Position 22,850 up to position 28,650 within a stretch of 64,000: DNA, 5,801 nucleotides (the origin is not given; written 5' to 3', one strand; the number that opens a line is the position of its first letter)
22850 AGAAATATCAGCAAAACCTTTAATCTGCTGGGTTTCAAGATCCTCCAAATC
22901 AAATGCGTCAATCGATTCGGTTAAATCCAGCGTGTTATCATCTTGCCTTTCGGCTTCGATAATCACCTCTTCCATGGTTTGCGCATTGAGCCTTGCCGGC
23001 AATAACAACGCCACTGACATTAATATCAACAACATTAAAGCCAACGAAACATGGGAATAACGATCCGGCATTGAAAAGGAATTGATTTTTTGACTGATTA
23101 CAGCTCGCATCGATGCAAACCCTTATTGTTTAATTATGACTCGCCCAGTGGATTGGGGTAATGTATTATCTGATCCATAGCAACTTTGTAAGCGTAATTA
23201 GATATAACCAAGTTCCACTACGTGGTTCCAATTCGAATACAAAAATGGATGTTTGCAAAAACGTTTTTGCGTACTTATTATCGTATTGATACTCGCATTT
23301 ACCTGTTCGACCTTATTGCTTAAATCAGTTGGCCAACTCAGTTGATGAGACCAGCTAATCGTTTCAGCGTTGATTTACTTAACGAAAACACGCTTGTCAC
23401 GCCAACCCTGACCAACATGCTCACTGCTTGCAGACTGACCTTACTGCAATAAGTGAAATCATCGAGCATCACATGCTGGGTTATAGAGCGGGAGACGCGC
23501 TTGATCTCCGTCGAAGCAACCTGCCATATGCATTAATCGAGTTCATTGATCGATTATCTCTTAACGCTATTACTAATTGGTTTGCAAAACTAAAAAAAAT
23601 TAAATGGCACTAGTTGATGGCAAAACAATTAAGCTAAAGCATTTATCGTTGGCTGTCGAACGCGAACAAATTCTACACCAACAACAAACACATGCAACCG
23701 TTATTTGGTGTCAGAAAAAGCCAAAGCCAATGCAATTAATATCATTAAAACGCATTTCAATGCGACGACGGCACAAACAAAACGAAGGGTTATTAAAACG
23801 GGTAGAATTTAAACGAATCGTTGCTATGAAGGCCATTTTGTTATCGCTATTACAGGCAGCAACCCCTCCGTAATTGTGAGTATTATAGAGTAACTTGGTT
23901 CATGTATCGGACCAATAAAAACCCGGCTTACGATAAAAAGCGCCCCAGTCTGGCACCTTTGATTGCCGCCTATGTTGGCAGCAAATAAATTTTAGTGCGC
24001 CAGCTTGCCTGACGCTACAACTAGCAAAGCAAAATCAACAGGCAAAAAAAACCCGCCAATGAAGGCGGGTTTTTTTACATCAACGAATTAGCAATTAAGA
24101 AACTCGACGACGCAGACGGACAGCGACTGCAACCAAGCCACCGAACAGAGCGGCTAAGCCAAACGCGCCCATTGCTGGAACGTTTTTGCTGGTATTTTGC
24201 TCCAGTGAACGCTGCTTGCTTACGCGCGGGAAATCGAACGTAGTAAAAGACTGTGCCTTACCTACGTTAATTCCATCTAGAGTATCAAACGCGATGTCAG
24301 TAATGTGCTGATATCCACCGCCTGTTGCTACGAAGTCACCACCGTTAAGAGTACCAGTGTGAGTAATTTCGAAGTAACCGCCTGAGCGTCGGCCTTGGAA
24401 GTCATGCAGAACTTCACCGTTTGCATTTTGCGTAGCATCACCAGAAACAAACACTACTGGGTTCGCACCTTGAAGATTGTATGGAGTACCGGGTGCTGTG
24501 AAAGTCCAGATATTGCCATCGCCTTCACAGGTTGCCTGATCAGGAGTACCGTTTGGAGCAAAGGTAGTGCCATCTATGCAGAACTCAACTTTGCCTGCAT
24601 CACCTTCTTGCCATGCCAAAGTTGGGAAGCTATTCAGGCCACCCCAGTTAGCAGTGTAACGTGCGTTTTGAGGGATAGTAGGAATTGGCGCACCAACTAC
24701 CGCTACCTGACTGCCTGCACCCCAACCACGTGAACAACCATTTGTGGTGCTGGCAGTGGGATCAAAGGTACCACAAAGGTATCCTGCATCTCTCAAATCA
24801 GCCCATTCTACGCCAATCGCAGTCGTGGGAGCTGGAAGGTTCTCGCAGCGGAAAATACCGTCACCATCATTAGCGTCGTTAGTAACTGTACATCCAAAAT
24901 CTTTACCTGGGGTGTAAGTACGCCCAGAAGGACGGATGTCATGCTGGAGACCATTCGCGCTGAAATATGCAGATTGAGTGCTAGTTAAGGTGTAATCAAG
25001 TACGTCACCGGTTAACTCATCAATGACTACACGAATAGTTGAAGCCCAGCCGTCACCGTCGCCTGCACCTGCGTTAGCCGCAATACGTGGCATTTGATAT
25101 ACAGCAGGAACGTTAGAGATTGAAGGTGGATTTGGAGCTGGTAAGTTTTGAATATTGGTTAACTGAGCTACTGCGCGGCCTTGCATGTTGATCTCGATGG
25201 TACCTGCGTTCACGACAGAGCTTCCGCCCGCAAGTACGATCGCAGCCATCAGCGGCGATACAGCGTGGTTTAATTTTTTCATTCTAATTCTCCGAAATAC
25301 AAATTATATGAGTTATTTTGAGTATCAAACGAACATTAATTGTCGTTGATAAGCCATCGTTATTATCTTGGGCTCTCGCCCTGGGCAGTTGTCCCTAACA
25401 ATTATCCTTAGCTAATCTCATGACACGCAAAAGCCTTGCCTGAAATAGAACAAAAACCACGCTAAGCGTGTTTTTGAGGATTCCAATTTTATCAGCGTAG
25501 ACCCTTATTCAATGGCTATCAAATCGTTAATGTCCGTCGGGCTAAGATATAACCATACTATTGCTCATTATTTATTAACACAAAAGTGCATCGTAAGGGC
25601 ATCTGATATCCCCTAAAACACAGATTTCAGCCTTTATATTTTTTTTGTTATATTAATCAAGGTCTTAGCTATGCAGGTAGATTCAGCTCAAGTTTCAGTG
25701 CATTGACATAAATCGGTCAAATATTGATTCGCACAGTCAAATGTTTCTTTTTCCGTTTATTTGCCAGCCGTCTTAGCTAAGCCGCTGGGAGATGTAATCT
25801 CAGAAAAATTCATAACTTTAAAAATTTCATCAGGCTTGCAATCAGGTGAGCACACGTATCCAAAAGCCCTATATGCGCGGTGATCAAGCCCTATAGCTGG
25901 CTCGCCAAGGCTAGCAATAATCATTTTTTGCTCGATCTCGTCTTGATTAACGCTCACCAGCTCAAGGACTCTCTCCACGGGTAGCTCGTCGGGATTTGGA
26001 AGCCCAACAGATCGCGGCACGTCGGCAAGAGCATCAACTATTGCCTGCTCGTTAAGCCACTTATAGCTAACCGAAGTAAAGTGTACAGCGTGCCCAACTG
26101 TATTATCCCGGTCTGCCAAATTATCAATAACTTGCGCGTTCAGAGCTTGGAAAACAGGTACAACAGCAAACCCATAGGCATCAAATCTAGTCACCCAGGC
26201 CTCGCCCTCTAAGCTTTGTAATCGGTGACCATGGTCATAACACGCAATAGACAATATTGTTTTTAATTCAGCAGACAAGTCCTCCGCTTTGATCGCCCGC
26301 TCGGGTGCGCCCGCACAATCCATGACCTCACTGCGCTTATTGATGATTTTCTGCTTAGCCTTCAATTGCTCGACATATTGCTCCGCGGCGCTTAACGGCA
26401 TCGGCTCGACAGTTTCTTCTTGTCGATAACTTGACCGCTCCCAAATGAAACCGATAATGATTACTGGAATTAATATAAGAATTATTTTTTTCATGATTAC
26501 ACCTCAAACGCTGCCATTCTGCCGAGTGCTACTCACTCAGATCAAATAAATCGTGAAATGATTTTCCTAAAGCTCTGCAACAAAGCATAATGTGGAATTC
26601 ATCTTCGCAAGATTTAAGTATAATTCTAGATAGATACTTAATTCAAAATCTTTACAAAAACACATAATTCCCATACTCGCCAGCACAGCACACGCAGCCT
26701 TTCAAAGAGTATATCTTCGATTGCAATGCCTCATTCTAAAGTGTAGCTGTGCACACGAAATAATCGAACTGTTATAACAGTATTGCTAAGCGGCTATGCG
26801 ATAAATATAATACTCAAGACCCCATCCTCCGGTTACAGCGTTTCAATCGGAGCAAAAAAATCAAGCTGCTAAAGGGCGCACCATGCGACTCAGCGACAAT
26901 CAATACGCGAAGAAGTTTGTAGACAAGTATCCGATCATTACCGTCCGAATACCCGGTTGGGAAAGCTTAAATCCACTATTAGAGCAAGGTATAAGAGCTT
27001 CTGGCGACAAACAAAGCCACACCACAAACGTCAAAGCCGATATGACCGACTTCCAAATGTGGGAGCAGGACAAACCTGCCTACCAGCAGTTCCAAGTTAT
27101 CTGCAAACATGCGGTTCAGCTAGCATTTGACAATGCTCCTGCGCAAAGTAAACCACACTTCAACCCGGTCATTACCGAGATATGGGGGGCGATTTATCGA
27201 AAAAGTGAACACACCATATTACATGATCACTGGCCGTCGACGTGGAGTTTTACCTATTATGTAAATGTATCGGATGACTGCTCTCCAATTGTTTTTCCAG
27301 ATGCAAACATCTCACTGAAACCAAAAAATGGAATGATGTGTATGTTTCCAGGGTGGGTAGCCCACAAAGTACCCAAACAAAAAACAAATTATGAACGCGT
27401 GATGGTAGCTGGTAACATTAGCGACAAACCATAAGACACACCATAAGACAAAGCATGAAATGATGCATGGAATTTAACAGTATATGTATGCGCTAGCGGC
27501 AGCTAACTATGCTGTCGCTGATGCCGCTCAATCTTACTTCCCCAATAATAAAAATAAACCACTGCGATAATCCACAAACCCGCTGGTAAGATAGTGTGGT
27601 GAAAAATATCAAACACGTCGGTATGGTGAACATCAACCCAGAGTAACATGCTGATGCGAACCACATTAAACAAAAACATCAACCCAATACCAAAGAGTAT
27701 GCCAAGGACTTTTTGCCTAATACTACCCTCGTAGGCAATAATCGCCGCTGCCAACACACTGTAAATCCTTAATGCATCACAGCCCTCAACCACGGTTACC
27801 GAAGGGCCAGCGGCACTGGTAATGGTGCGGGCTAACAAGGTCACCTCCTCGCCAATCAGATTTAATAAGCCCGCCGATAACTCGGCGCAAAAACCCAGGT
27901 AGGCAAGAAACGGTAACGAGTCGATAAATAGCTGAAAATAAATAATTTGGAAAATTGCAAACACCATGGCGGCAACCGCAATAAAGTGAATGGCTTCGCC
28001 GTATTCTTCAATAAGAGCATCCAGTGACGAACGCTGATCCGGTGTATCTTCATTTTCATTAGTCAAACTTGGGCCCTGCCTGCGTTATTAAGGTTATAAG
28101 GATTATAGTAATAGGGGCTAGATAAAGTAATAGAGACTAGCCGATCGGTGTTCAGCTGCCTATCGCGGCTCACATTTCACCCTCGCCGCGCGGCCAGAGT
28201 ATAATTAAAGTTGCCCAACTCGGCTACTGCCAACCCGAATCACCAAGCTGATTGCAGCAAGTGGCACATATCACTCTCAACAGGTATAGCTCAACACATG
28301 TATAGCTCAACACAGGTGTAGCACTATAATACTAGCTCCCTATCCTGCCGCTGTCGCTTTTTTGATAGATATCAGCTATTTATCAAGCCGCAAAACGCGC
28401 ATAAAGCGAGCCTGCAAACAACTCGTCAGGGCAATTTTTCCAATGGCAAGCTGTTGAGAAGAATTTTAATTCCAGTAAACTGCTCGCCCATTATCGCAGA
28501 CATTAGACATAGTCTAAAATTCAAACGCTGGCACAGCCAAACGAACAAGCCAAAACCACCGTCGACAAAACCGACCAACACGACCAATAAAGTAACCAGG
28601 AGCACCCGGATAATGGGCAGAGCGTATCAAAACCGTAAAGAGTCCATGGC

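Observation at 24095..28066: Compact exosortase-family locus with one adjacent cognate-looking substrate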

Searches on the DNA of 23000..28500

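Call 51: search_rna_families(source=window, start=23000, end=28500, threshold=evalue, max_evalue=1)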
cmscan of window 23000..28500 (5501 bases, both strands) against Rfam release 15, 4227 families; matches with E-value up to 1: 9.
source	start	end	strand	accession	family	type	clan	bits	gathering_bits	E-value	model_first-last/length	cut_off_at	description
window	24044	24149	-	RF00106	RNAI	Gene; antisense;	-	26.9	47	0.063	1-102/102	no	RNAI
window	24003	24084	+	RF02860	Arrc14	Gene; sRNA;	-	26.9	99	0.64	1-167/167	no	Actinobacillus sRNA 14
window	24044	24176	-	RF01772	rnk_pseudo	Cis-reg; leader;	-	25.4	55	0.41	1-108/108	no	Pseudomonas rnk leader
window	24045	24109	-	RF00512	Leu_leader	Cis-reg; leader;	-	24.9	50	0.065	1-148/148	no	Leucine operon leader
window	23984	24076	+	RF00512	Leu_leader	Cis-reg; leader;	-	24.7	50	0.072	1-148/148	no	Leucine operon leader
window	23967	24077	+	RF00106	RNAI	Gene; antisense;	-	24.3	47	0.25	1-102/102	no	RNAI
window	23970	24078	+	RF00513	Trp_leader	Cis-reg; leader;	-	23.7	41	0.18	1-100/100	no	Tryptophan operon leader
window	23997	24075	+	RF01394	isrK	Gene; sRNA;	-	19.9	50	0.5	1-77/77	no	isrK Hfq binding RNA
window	23529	23669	+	RF00114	S15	Cis-reg; leader;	CL00121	18.2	39.5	0.81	1-117/117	no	Ribosomal S15 leader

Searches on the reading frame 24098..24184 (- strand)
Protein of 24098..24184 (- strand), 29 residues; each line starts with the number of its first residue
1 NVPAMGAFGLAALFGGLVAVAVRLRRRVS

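Call 5: search_protein_families(library=ncbifam, proteins=[window:24098-24184:-], max_evalue=10)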
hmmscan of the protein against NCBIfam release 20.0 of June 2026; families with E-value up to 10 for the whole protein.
seq(29 aa): 5 families
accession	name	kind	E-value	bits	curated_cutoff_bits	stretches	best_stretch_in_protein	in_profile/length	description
NF041280.1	mem_Micro_34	equivalog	0.055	13.3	37.5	1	9-26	14-31/34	small membrane protein MtfM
NF033207.2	midcut_by_XrtH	subfamily_domain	0.057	13.5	45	1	1-27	36-62/175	midcut-by-XrtH protein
NF045529.2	Heimdall-CTERM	domain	0.061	13.8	24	1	8-27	5-25/26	Heimdall-CTERM domain-containing surface protein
TIGR04174.1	IPTL_CTERM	subfamily_domain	0.13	12.6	20.5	1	2-27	1-26/27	IPTL-CTERM sorting domain-containing protein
TIGR03901.2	MYXO-CTERM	domain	2.3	8.6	20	1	3-27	10-33/34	MYXO-CTERM sorting domain-containing protein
